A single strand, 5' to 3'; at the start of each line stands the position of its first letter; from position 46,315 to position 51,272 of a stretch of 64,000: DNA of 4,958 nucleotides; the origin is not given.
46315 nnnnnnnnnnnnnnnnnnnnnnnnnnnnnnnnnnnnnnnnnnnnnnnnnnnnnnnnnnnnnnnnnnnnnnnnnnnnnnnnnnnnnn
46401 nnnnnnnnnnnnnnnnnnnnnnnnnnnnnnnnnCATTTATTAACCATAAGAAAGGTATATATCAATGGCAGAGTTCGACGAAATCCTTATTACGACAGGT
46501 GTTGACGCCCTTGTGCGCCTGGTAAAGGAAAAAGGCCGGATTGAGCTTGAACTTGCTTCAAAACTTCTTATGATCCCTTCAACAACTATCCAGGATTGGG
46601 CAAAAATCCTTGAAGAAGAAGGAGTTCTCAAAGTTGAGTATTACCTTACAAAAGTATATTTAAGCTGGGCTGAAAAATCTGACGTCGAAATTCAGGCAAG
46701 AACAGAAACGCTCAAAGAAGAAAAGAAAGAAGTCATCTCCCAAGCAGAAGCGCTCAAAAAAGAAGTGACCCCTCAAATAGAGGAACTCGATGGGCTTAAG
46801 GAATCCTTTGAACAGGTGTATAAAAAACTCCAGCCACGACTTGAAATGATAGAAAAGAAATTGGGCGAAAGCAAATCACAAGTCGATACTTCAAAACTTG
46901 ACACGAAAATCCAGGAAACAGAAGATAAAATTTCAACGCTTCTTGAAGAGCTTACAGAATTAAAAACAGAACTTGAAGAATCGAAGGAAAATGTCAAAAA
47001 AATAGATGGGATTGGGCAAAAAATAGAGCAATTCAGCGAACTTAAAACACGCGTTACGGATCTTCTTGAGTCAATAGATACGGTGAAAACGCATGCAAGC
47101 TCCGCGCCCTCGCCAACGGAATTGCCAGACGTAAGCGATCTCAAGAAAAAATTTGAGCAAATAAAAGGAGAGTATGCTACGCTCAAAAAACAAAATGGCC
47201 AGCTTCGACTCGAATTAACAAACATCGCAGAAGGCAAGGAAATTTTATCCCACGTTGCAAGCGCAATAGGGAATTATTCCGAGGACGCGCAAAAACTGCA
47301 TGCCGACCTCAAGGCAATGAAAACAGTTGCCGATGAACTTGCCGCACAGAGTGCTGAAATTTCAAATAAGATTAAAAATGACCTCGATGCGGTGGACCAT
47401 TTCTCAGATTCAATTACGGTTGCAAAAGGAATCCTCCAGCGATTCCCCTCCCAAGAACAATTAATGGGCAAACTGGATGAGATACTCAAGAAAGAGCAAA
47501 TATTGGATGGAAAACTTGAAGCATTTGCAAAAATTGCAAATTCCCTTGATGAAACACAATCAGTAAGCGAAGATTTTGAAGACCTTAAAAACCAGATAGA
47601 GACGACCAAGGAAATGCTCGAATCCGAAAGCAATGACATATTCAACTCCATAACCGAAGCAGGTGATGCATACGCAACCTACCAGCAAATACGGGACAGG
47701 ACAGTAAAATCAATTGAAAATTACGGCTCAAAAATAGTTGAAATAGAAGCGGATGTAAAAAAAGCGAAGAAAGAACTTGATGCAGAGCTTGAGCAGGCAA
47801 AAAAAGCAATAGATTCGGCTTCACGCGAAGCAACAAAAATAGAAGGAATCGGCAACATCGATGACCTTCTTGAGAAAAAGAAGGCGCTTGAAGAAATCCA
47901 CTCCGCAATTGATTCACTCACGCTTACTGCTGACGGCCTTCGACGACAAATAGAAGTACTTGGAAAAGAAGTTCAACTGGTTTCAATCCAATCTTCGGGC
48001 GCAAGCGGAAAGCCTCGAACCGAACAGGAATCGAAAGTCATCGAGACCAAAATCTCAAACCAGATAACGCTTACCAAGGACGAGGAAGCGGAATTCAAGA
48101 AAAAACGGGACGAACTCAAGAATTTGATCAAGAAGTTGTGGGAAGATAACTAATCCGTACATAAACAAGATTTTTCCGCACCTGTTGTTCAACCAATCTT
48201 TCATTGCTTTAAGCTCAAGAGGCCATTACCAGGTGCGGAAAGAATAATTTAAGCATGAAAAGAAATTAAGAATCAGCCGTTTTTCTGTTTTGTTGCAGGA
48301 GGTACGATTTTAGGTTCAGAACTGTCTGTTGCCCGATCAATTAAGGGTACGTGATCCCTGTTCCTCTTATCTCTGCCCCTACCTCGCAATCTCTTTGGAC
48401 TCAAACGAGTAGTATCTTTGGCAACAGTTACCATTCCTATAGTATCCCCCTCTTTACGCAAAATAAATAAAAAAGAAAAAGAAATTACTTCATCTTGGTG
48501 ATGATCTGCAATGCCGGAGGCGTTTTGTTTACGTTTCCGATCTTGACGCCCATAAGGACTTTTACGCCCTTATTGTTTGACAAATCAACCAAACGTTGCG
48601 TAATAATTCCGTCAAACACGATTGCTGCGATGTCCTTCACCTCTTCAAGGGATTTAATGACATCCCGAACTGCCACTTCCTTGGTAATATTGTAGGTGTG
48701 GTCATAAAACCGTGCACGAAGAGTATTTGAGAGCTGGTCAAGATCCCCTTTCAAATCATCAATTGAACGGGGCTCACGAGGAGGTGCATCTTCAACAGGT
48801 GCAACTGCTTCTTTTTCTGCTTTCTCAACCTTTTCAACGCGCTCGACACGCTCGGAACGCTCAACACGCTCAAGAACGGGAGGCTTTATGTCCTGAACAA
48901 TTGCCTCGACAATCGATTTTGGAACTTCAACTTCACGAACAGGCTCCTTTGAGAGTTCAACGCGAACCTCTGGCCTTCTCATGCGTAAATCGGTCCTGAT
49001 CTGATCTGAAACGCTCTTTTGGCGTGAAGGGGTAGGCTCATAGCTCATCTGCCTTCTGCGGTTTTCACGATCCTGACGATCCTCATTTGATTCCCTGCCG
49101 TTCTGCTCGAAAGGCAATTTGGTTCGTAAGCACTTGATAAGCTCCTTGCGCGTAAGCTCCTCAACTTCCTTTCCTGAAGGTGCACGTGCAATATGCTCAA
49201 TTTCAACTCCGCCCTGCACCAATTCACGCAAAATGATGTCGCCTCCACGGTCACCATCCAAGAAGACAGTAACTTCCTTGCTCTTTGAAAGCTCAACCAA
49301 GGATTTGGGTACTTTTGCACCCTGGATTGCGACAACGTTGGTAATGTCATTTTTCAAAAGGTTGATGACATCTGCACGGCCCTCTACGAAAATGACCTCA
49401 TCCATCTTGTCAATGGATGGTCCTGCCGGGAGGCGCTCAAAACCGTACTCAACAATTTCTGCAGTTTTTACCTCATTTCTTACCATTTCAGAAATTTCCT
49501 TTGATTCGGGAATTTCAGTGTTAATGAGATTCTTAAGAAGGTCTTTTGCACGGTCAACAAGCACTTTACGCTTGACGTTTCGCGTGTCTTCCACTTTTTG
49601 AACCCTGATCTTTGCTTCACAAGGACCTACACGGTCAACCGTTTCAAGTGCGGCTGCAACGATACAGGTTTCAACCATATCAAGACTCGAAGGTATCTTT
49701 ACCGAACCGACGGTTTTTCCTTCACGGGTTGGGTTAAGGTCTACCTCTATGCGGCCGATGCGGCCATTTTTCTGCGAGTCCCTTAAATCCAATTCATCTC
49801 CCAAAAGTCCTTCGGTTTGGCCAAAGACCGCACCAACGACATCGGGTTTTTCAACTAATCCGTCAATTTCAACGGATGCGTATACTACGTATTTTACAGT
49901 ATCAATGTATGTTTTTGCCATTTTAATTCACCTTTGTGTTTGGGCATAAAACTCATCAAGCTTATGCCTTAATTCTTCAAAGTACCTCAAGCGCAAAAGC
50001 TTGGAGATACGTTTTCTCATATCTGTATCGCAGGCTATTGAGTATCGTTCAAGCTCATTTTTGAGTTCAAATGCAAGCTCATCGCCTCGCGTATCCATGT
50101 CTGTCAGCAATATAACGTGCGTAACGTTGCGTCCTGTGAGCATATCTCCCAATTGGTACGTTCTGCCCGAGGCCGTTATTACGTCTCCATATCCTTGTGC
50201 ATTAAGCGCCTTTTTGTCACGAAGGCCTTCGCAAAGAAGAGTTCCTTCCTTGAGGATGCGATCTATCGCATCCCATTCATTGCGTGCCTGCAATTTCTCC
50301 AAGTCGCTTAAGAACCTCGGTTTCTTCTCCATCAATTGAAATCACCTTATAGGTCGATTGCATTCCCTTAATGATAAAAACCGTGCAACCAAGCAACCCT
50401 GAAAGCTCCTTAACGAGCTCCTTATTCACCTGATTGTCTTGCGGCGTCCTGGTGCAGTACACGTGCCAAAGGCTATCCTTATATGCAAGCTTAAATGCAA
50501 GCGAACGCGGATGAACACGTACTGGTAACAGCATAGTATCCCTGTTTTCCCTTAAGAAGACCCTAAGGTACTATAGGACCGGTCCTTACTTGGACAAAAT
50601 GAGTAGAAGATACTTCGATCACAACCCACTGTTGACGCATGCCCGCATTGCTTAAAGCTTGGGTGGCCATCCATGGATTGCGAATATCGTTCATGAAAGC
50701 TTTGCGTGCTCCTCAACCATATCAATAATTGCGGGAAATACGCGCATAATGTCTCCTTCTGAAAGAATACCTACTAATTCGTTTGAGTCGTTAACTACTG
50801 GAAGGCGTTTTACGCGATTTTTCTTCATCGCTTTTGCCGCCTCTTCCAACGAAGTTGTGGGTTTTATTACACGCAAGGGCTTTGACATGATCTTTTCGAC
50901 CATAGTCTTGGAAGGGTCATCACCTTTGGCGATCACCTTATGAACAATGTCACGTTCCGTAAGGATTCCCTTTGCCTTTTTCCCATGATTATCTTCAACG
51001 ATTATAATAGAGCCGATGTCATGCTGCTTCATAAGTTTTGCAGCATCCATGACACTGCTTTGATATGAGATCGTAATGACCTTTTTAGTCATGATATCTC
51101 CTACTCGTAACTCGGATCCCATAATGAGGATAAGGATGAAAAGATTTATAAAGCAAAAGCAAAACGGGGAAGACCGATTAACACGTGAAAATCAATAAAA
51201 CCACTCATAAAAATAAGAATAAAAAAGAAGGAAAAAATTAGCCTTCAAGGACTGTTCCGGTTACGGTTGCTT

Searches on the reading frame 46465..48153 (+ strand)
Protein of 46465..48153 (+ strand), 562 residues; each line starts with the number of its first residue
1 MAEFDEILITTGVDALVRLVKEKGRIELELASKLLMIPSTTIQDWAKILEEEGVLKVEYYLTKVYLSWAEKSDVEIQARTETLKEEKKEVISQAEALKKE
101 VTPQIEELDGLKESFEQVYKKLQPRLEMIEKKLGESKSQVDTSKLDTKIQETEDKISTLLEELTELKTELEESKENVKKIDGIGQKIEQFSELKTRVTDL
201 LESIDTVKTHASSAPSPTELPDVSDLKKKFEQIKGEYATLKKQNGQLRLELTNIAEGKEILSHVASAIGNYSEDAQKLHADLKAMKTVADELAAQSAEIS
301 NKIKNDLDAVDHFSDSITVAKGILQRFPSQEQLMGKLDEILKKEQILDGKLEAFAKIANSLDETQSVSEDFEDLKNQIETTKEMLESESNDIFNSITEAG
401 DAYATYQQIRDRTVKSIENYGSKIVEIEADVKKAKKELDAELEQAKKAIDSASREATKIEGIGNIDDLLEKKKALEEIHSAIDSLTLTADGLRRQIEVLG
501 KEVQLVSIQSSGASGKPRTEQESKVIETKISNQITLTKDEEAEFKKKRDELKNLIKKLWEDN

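Call 75: search_protein_families(library=pfam, proteins=[window:46465-48153:+], max_evalue=0.001)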
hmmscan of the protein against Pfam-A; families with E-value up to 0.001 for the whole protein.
window:46465-48153:+ (562 aa): 1 family
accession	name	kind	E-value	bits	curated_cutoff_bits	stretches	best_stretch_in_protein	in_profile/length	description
PF04513.17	Baculo_PEP_C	-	0.00012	22.6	38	0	81-180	23-118/140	Baculovirus polyhedron envelope protein, PEP, C terminus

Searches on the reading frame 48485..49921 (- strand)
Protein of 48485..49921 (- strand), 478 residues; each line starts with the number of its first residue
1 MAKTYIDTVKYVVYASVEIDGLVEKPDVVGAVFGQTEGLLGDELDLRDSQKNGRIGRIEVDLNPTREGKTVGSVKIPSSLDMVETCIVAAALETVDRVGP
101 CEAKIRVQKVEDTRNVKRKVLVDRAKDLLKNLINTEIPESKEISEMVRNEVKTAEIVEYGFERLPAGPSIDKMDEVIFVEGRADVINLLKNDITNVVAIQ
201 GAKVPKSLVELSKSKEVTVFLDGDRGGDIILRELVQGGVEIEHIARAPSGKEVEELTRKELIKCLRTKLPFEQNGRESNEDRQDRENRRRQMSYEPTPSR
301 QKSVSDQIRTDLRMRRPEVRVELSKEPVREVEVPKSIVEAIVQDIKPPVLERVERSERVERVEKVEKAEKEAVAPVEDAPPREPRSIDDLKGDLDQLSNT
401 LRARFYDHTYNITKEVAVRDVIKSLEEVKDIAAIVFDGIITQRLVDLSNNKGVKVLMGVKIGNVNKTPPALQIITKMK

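Call 74: search_protein_families(library=pfam, proteins=[window:48485-49921:-], max_evalue=0.001)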
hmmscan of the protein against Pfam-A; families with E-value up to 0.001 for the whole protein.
window:48485-49921:- (478 aa): 3 families
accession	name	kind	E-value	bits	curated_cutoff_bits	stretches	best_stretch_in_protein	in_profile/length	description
PF13662.12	Toprim_4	-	6.1e-08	33.2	25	1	175-241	2-81/85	Toprim domain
PF13155.12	Toprim_2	-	3e-05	24.7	22.1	1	178-251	2-82/88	Toprim-like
PF01751.28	Toprim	-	0.00037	21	23.1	0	175-236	1-78/96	Toprim domain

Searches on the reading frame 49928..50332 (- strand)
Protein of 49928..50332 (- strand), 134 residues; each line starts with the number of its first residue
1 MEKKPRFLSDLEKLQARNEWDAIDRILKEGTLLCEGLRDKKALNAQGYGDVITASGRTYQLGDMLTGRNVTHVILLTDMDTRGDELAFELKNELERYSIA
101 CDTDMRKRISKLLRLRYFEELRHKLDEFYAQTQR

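Call 74: search_protein_families(library=pfam, proteins=[window:49928-50332:-], max_evalue=0.001)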
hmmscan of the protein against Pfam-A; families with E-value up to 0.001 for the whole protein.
window:49928-50332:- (134 aa): 2 families
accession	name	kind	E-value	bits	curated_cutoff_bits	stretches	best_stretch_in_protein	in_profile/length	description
PF01751.28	Toprim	-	1.9e-05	25.2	23.1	1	33-110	4-94/96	Toprim domain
PF13155.12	Toprim_2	-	0.00051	20.8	22.1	1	33-98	2-70/88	Toprim-like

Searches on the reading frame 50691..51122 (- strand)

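Call 74: search_protein_families(library=pfam, proteins=[window:50691-51122:-], max_evalue=0.001)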
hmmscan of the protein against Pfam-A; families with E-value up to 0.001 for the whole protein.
window:50691-51122:- (143 aa): 1 family
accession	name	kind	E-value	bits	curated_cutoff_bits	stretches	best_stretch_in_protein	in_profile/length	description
PF00571.33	CBS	-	4.1e-34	117.1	24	2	75-129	1-55/57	CBS domain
